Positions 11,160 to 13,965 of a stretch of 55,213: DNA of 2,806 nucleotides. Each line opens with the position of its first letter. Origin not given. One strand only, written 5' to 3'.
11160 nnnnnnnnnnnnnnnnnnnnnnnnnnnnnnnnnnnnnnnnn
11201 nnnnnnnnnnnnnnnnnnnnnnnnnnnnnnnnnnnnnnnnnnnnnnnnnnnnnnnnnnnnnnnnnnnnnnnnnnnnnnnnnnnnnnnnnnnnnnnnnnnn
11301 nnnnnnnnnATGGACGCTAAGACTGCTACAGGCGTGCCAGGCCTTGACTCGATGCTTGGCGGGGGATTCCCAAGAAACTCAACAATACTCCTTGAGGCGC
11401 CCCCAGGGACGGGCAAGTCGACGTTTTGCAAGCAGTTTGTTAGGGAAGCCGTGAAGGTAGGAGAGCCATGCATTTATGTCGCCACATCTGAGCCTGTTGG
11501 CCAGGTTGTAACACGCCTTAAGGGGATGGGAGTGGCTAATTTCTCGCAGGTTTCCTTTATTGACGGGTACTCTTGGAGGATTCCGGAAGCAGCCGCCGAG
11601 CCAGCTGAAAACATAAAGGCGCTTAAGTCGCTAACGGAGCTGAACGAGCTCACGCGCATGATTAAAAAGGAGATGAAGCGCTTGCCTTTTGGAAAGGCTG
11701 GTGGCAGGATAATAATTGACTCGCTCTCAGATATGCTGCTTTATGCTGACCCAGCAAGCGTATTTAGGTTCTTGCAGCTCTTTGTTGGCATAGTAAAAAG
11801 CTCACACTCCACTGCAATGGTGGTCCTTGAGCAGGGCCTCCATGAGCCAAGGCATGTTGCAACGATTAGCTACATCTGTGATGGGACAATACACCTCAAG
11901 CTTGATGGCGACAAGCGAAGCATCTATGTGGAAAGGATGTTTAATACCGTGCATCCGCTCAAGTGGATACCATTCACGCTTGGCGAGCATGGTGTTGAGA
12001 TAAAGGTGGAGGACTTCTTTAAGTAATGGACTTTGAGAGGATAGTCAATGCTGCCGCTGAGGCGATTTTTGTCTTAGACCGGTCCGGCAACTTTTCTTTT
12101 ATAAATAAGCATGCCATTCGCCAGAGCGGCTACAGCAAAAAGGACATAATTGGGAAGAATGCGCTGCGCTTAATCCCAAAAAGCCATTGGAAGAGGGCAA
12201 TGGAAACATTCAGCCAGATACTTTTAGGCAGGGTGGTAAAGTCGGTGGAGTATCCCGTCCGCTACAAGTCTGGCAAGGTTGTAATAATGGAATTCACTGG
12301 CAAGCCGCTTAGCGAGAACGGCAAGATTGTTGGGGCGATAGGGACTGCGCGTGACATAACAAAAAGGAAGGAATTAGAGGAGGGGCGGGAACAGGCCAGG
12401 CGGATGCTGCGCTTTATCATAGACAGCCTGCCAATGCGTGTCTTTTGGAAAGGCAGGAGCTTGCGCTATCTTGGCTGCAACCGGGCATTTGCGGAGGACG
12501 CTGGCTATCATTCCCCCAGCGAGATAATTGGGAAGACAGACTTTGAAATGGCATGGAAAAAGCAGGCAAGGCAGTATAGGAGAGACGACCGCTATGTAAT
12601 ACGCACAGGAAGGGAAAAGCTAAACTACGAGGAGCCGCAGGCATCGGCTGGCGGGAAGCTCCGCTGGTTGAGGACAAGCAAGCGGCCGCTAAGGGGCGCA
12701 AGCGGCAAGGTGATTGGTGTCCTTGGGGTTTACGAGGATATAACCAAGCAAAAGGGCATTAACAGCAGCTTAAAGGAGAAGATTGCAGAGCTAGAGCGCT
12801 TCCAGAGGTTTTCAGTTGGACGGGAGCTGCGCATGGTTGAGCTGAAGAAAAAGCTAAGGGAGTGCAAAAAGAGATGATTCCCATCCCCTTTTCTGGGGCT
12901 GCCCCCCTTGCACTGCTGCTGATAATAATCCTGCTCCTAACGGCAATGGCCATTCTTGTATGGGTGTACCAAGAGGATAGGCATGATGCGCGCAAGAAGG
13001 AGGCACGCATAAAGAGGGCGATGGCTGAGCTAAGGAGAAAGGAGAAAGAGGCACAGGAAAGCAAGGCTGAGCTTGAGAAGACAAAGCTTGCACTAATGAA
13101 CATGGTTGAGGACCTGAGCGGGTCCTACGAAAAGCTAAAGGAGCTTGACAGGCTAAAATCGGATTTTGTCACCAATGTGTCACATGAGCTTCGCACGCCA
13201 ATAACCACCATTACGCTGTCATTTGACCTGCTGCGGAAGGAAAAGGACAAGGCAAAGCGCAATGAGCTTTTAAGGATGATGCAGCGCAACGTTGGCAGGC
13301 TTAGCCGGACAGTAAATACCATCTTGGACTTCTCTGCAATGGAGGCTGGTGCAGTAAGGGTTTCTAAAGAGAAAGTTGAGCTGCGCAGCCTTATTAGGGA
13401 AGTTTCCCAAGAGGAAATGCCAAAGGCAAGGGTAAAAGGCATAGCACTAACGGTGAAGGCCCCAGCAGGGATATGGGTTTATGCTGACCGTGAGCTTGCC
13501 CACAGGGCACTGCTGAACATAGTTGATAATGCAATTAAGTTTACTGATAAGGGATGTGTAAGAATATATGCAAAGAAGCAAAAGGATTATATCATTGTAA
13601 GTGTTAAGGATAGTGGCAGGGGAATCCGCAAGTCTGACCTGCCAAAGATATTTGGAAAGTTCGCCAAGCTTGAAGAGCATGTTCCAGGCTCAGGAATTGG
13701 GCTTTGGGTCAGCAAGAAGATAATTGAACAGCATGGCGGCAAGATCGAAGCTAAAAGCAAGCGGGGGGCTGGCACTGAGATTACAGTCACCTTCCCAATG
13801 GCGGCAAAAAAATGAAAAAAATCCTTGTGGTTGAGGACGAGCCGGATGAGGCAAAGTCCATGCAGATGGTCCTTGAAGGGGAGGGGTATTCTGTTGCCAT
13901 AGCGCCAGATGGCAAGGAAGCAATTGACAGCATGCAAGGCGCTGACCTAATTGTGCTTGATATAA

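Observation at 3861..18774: Seven single-domain KaiC/RecA-like ATPase paralogs in 13.5 kb, embedded in sensor and regulator genes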

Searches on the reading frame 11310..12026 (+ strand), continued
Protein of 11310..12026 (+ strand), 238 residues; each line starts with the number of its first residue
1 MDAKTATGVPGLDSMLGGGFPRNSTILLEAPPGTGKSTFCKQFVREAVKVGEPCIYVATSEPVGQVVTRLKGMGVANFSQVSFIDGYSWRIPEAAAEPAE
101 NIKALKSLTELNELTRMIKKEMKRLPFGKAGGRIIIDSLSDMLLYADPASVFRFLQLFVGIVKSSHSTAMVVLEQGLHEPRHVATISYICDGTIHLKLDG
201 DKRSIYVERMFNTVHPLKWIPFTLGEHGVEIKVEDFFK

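Call 33: search_protein_families(library=pfam, proteins=[L004:459-1907:-, L004:2112-3125:-, L004:3122-3538:-, L004:3589-4020:-, L004:4017-4427:-, L004:4432-4995:-, L004:186-458:-, L004:1900-2112:-], max_evalue=0.1)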
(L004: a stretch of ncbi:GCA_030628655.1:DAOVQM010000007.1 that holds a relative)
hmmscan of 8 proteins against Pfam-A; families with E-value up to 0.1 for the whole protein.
L004:459-1907:- (482 aa): 2 families
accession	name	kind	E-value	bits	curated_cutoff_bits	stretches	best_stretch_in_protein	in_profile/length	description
PF15835.10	DUF4715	-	0.017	15.6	27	1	333-387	44-98/139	Domain of unknown function (DUF4715)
PF18977.5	DUF5713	-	0.039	14.8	27.3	0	19-73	6-61/107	Family of unknown function (DUF5713)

L004:2112-3125:- (337 aa): 0 families

L004:3122-3538:- (138 aa): 0 families

L004:3589-4020:- (143 aa): 2 families
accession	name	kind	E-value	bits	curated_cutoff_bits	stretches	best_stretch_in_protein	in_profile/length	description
PF23958.1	DUF7287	-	0.0042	18.1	27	1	2-140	3-157/157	Family of unknown function (DUF7287)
PF14927.11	Neurensin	-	0.016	15.3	27.7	1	15-115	45-110/132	Neurensin/Transmembrane protein 74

L004:4017-4427:- (136 aa): 1 family
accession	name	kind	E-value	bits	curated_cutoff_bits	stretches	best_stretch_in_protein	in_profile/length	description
PF23928.1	DUF7266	-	0.045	13.9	27.6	0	47-88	54-94/145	Family of unknown function (DUF7266)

L004:4432-4995:- (187 aa): 0 families

L004:186-458:- (90 aa): 0 families

L004:1900-2112:- (70 aa): 1 family
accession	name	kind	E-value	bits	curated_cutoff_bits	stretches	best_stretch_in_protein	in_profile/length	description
PF24044.1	DUF7353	-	0.019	15.1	27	1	15-45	5-35/60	Domain of unknown function (DUF7353)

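Call 64: search_protein_representatives(alignment_id=A1)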
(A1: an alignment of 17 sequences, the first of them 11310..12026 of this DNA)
Query: 17 sequences, 240 profile positions. Proteins with E-value up to 0.001 (for the whole library): 20947; up to 1e-10: 6436; up to 1e-30: 464. The best 150 are listed.
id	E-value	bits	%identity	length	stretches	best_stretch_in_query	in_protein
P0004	6.5e-108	375.9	-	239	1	2-239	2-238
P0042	4.5e-87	307.7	-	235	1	4-233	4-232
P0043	2.6e-86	305.2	-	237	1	3-239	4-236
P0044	1.9e-85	302.4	-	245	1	4-240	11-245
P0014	3.6e-83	294.9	-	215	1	1-213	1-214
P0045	2.0e-78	279.3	-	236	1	3-238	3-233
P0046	1.0e-76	273.7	-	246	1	4-235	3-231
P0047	5.1e-76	271.5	-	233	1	5-240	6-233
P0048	4.3e-74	265.2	-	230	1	6-240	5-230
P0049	4.3e-72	258.6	-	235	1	3-240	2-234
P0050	6.7e-70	251.4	-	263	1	5-240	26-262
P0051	2.1e-68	246.5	-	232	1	5-240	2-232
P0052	8.5e-68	244.5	-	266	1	3-239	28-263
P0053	7.7e-67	241.4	-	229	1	3-233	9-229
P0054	1.5e-66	240.5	-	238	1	6-234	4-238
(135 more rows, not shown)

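Call 78: predict_structure(alignment_id=A1)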
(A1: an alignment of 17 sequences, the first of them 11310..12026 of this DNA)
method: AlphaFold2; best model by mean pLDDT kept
length: 238 residues; sequences in the alignment: 17
mean_pLDDT: 93.3   pTM: 0.91
mean pLDDT of the five models: 93.3, 93.1, 92.5, 92.4, 90.8
residues with pLDDT >= 90: 201; 70-90: 31; 50-70: 6; < 50: 0
segments of 3 or more residues with pLDDT < 50: none
pLDDT, mean of each block of 10 residues (from residue 1): 88 94 97 95 96 96 95 93 95 87 93 96 88 97 96 98 96 96 98 97 95 89 91 70
secondary structure, 60 per line:
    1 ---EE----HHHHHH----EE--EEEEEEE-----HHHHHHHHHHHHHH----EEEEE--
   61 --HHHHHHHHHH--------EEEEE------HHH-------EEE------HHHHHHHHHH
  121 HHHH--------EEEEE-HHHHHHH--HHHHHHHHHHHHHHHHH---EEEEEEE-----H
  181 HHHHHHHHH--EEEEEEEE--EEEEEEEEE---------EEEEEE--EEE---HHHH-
elements in order: H10-15 E24-30 H36-49 E54-58 H63-72 E81-85 E102-104 H111-124 E133-137 H139-145 H148-164 E168-174 H180-189 E192-199 E202-210 E220-225 E228-230 H234-237

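Call 80: fold_search(model_id=the predicted structure, library=pdb)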
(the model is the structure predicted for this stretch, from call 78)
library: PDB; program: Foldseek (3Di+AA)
matches with E <= 10: 1977; with E <= 0.001: 1268
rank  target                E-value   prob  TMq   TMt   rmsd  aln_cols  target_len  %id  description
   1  2dr3_A                1.4e-20  1.00  0.83  0.85   2.4       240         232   25  Crystal Structure of RecA superfamily ATPase PH0284 from Pyrococcus horikoshii OT3 (released 2006-12-06)
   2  2dr3_F                3.5e-20  1.00  0.83  0.84   2.6       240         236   25  Crystal Structure of RecA superfamily ATPase PH0284 from Pyrococcus horikoshii OT3 (released 2006-12-06)
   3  2dr3_E                3.5e-20  1.00  0.82  0.82   2.7       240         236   25  Crystal Structure of RecA superfamily ATPase PH0284 from Pyrococcus horikoshii OT3 (released 2006-12-06)
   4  2dr3_B                9.5e-20  1.00  0.82  0.81   2.4       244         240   25  Crystal Structure of RecA superfamily ATPase PH0284 from Pyrococcus horikoshii OT3 (released 2006-12-06)
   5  2dr3_D                2.7e-19  1.00  0.82  0.81   2.7       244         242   25  Crystal Structure of RecA superfamily ATPase PH0284 from Pyrococcus horikoshii OT3 (released 2006-12-06)
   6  2dr3_C                3.1e-19  1.00  0.81  0.83   2.6       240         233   25  Crystal Structure of RecA superfamily ATPase PH0284 from Pyrococcus horikoshii OT3 (released 2006-12-06)
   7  2zts_A                1.6e-18  1.00  0.75  0.82   5.3       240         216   24  Crystal structure of KaiC-like protein PH0186 from hyperthermophilic archaea Pyrococcus horikoshii OT3 (released 2009-03-24)
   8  8wv8_B                2.5e-18  1.00  0.73  0.40   5.2       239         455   22  Crystal Structure of Cyanobacterial Circadian Clock Protein KaiC (released 2023-12-27)
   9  7s65_B                3.0e-18  1.00  0.78  0.41   3.4       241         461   25  Compressed conformation of nighttime state KaiC (released 2021-09-22)
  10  2w0m                  3.4e-18  1.00  0.78  0.84   3.0       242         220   24  Crystal Structure of sso2452 from Sulfolobus solfataricus P2 (released 2009-05-19)
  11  7v3x_P                1.2e-17  1.00  0.77  0.42   3.4       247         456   25  Crystal Structure of Cyanobacterial Circadian Clock Protein KaiC (released 2022-04-27)
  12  8zn5_B                2.2e-17  1.00  0.75  0.40   3.9       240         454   26  Crystal Structure of Designed Clock Protein KaiC (released 2025-04-16)
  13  8zn6_J                4.1e-17  1.00  0.77  0.41   3.5       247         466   26  Crystal Structure of Designed Clock Protein KaiC (released 2025-04-16)
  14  8zn5_J                4.4e-17  1.00  0.76  0.41   3.6       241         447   25  Crystal Structure of Designed Clock Protein KaiC (released 2025-04-16)
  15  7v3x_B                4.4e-17  1.00  0.76  0.40   3.4       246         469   22  Crystal Structure of Cyanobacterial Circadian Clock Protein KaiC (released 2022-04-27)
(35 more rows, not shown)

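Call 84: search_protein_families(library=ncbifam, proteins=[L013:11779-13734:-, L015:2462-4213:-, L020:1937-3115:-, L013:6336-6785:-, L015:4249-4641:-, L013:6932-8161:-, L013:8158-9099:-, L013:10691-10987:+, L013:10984-11280:+], max_evalue=0.001)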
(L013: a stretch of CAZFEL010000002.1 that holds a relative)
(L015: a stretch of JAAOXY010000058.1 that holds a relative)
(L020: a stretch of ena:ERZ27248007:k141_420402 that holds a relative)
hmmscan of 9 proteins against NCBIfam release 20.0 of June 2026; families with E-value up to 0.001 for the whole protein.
L013:11779-13734:- (651 aa): 19 families
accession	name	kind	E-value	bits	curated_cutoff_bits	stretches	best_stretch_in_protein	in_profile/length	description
NF058587.1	archaellum_moto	equivalog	9.6e-119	397.5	550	1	61-522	43-520/527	archaellum flagellar ATPase motor FlaI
NF053672.1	bindosome_BasE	exception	7.3e-66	222.9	1000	1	21-522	13-510/512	bindosome assembly system ATPase subunit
TIGR03819.1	heli_sec_ATPase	hypoth_equivalog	3.1e-47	161.4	373.15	1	127-401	29-298/340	TadA family conjugal transfer-associated ATPase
TIGR02788.1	VirB11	equivalog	1.3e-35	122.9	249.95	2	267-401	132-263/308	P-type DNA transfer ATPase VirB11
TIGR02782.1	TrbB_P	equivalog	2.1e-32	112.6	304.55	1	192-444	50-297/303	P-type conjugative transfer ATPase TrbB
NF010469.0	PRK13894.1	subfamily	1.3e-27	97.1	508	1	197-442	68-309/320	conjugal transfer ATPase TrbB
NF010475.0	PRK13900.1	equivalog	1e-26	93.8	389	1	267-400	148-279/333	type IV secretion system ATPase VirB11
NF010407.0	PRK13833.1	subfamily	1.1e-22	80.9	499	1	211-444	77-304/323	conjugal transfer protein TrbB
NF010425.0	PRK13851.1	equivalog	2.1e-20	72.9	461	1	270-401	153-281/344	type IV secretion system protein VirB11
NF041000.1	ATPase_ComGA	equivalog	1.6e-13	50.3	300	1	281-406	130-248/267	competence type IV pilus ATPase ComGA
TIGR02525.1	plasmid_TraJ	equivalog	7.3e-13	48.2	368.3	1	282-402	152-271/372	plasmid transfer ATPase TraJ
TIGR01420.1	pilT_fam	subfamily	2.2e-11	43.6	319.1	1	281-401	124-240/343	PilT/PilU family type 4a pilus ATPase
NF007755.0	PRK10436.1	equivalog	5.4e-11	41.8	617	1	245-406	186-338/465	type II secretion system protein GspE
NF010335.0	PRK13764.1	equivalog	3.1e-10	39.2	340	1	275-414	258-389/613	ATPase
TIGR02538.1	type_IV_pilB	equivalog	3.7e-10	39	675.65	1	255-437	292-465/564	type IV-A pilus assembly ATPase PilB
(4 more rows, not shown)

L015:2462-4213:- (583 aa): 23 families
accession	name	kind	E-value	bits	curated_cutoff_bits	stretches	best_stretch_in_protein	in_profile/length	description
NF058587.1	archaellum_moto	equivalog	2.5e-117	392.8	550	1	93-570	25-519/527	archaellum flagellar ATPase motor FlaI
NF053672.1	bindosome_BasE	exception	8.4e-65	219.4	1000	1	118-571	58-510/512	bindosome assembly system ATPase subunit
TIGR03819.1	heli_sec_ATPase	hypoth_equivalog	1.1e-47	162.8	373.15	1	160-485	10-338/340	TadA family conjugal transfer-associated ATPase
TIGR02788.1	VirB11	equivalog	2.6e-36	125.2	249.95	2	317-450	131-264/308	P-type DNA transfer ATPase VirB11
TIGR02782.1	TrbB_P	equivalog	4e-31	108.4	304.55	1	203-493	13-298/303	P-type conjugative transfer ATPase TrbB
NF010475.0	PRK13900.1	equivalog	4.4e-27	95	389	1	317-449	147-280/333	type IV secretion system ATPase VirB11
NF010469.0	PRK13894.1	subfamily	1e-24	87.5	508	1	207-491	30-310/320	conjugal transfer ATPase TrbB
NF010407.0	PRK13833.1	subfamily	1e-20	74.4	499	1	262-493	77-305/323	conjugal transfer protein TrbB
NF010425.0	PRK13851.1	equivalog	8.5e-20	70.9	461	1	316-438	148-270/344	type IV secretion system protein VirB11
NF041000.1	ATPase_ComGA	equivalog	5.1e-12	45.3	300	1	333-466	131-259/267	competence type IV pilus ATPase ComGA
NF010335.0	PRK13764.1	equivalog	6.2e-09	34.9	340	1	333-448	266-374/613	ATPase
NF053733.1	HJMigATPsPINA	equivalog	1.1e-08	34.1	800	1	332-467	246-372/502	holliday junction branch migration ATPase PINA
TIGR01420.1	pilT_fam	subfamily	1.4e-08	34.4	319.1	1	333-448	125-239/343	PilT/PilU family type 4a pilus ATPase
TIGR02538.1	type_IV_pilB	equivalog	3.3e-08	32.6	675.65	1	334-450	320-431/564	type IV-A pilus assembly ATPase PilB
TIGR02525.1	plasmid_TraJ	equivalog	9.8e-08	31.3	368.3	1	333-467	152-290/372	plasmid transfer ATPase TraJ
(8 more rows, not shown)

L020:1937-3115:- (392 aa): 18 families
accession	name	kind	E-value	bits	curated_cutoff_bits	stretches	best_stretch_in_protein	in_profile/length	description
NF058587.1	archaellum_moto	equivalog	2.4e-77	260.9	550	1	20-385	149-517/527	archaellum flagellar ATPase motor FlaI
TIGR03819.1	heli_sec_ATPase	hypoth_equivalog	3.9e-57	194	373.15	1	20-268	54-298/340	TadA family conjugal transfer-associated ATPase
TIGR02788.1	VirB11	equivalog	9.2e-48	162.8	249.95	1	26-269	3-264/308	P-type DNA transfer ATPase VirB11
TIGR02782.1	TrbB_P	equivalog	2.6e-45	155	304.55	1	20-311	13-297/303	P-type conjugative transfer ATPase TrbB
NF053672.1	bindosome_BasE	exception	2e-42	145.6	1000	1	21-387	141-509/512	bindosome assembly system ATPase subunit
NF010475.0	PRK13900.1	equivalog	2e-37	129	389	2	149-290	160-311/333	type IV secretion system ATPase VirB11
NF010469.0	PRK13894.1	subfamily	1.1e-34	120.2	508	1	19-308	25-308/320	conjugal transfer ATPase TrbB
NF010407.0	PRK13833.1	subfamily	5.4e-31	108.2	499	1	26-287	27-284/323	conjugal transfer protein TrbB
NF010425.0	PRK13851.1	equivalog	6.4e-27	94.3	461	2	150-266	163-279/344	type IV secretion system protein VirB11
NF041000.1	ATPase_ComGA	equivalog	7.8e-17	61.1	300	1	152-276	131-249/267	competence type IV pilus ATPase ComGA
TIGR01420.1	pilT_fam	subfamily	2.3e-16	60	319.1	1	152-269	125-241/343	PilT/PilU family type 4a pilus ATPase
NF007755.0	PRK10436.1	equivalog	1.2e-14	53.9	617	1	152-291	222-355/465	type II secretion system protein GspE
TIGR02538.1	type_IV_pilB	equivalog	9.9e-14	50.8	675.65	1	152-286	319-447/564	type IV-A pilus assembly ATPase PilB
TIGR02533.1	type_II_gspE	equivalog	6.9e-12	44.8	630.25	1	152-353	246-443/486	type II secretion system ATPase GspE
TIGR02525.1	plasmid_TraJ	equivalog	7.1e-12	45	368.3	1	153-299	153-306/372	plasmid transfer ATPase TraJ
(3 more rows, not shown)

L013:6336-6785:- (149 aa): 4 families
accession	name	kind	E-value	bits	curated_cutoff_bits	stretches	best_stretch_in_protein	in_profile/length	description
TIGR02537.2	arch_flag_Nterm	domain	5.5e-07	29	20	1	5-33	4-32/33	archaellin/type IV pilin N-terminal domain-containing protein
NF052590.1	ArlF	equivalog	9.7e-06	25.8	110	1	11-102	9-97/137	archaellum stator protein ArlF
NF046073.1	UpsA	equivalog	1.5e-05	25.2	130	1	3-60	1-58/136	pilin subunit UpsA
NF052591.1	ArlG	equivalog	0.0001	22.4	110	1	3-102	3-103/148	archaellum stator protein ArlG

L015:4249-4641:- (130 aa): 1 family
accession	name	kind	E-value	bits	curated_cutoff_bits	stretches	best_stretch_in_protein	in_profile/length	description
NF046073.1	UpsA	equivalog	0.00042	20.5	130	1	1-124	1-123/136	pilin subunit UpsA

L013:6932-8161:- (409 aa): 5 families
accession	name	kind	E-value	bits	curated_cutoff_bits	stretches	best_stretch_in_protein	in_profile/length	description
NF004705.1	PRK06041.1-3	equivalog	2.2e-14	53.3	400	1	165-306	214-353/465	archaellar assembly protein ArlJ/FlaJ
NF004704.2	PRK06041.1-2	equivalog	1.7e-09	37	550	1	197-397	330-535/555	archaellar assembly protein ArlJ/FlaJ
NF046075.1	UpsF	equivalog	2.8e-09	36.3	400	1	168-307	281-414/484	membrane pilin protein UpsF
NF004703.2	PRK06041.1-1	equivalog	2.9e-07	29.2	570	1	177-332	261-417/525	archaellar assembly protein ArlJ/FlaJ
NF041012.2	T4P_ComGB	equivalog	0.00091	18.7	240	0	203-371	6-162/332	competence type IV pilus assembly protein ComGB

L013:8158-9099:- (313 aa): 5 families
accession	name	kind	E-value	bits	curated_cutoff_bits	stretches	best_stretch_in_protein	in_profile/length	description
NF004704.2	PRK06041.1-2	equivalog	2.5e-26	92.5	550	1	58-278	6-221/555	archaellar assembly protein ArlJ/FlaJ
NF004705.1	PRK06041.1-3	equivalog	8.8e-19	67.8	400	1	132-306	3-170/465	archaellar assembly protein ArlJ/FlaJ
NF046075.1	UpsF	equivalog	1.3e-14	53.9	400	1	64-273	29-226/484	membrane pilin protein UpsF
NF053673.1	bindosome_BasF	exception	3e-13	49.2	1300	1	80-269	147-338/656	bindosome assembly system membrane anchoring protein BasF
NF004703.2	PRK06041.1-1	equivalog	1.1e-10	40.5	570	1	127-271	31-175/525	archaellar assembly protein ArlJ/FlaJ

L013:10691-10987:+ (98 aa): 0 families

L013:10984-11280:+ (98 aa): 0 families

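Call 89: search_protein_families(library=padloc, proteins=[window:11310-12026:+], max_evalue=0.001)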
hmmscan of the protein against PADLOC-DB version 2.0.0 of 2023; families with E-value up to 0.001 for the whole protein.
window:11310-12026:+ (238 aa): 1 family
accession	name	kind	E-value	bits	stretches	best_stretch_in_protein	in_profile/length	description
PDLC04140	mad8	-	2.5e-08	31.8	1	20-124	24-113/314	mads_8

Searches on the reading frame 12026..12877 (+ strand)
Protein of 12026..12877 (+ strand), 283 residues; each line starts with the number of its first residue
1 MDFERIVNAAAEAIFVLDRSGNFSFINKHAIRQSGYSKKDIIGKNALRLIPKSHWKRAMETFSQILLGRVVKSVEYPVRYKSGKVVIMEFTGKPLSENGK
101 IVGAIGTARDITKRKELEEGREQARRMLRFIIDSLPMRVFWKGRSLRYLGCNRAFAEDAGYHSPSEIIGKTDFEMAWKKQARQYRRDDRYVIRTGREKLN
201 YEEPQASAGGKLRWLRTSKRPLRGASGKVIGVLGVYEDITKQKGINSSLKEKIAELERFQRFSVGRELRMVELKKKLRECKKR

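Call 5: search_protein_families(library=pfam, proteins=[window:12026-12877:+], max_evalue=0.01)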
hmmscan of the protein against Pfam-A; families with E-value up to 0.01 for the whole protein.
window:12026-12877:+ (283 aa): 6 families
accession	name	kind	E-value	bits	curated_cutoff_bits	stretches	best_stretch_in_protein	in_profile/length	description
PF08448.16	PAS_4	-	1.1e-33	116.1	23.1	2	133-243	2-109/110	PAS fold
PF00989.32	PAS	-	1.7e-23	83.2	22.6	2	2-111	2-113/113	PAS fold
PF13426.13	PAS_9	-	3.1e-19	69.6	27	2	12-113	2-103/103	PAS domain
PF08447.18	PAS_3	-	1.6e-13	51.1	25.6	2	26-108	4-89/89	PAS fold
PF13188.13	PAS_8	-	6.3e-07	29.5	21.8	1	3-51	3-48/65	PAS domain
PF24820.1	Diguanyl_cycl_sensor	-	0.007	16.7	28.1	0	7-64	2-59/109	Diguanylate cyclase-like sensor domain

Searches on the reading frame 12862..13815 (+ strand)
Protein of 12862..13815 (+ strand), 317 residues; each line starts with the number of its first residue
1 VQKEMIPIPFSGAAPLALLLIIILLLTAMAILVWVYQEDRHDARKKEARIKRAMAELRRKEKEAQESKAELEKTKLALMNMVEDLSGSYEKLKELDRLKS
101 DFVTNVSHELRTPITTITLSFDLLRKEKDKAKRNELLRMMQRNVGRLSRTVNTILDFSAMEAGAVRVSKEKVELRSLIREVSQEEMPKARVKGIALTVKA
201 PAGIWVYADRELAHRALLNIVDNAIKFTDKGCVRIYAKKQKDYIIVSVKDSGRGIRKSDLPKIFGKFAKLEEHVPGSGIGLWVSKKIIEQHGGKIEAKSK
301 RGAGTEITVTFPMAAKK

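Call 5: search_protein_families(library=pfam, proteins=[window:12862-13815:+], max_evalue=0.01)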
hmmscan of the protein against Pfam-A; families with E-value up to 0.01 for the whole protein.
window:12862-13815:+ (317 aa): 6 families
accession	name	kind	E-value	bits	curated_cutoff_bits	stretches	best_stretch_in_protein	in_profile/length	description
PF02518.31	HATPase_c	-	2.2e-26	92.9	26.4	1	209-314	2-110/111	Histidine kinase-, DNA gyrase B-, and HSP90-like ATPase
PF00512.31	HisKA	-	6.7e-17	61.7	26.9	1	99-163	2-66/66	His Kinase A (phospho-acceptor) domain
PF13589.12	HATPase_c_3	-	0.00028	21.4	25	1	214-273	4-62/137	Histidine kinase-, DNA gyrase B-, and HSP90-like ATPase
PF00558.24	Vpu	-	0.00036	20.7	24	1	18-80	7-70/81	Vpu protein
PF13581.12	HATPase_c_2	-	0.00071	20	27.4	1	216-310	39-126/127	Histidine kinase-like ATPase domain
PF14316.11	DUF4381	-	0.0058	17.4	27.2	0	13-69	17-70/145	Domain of unknown function (DUF4381)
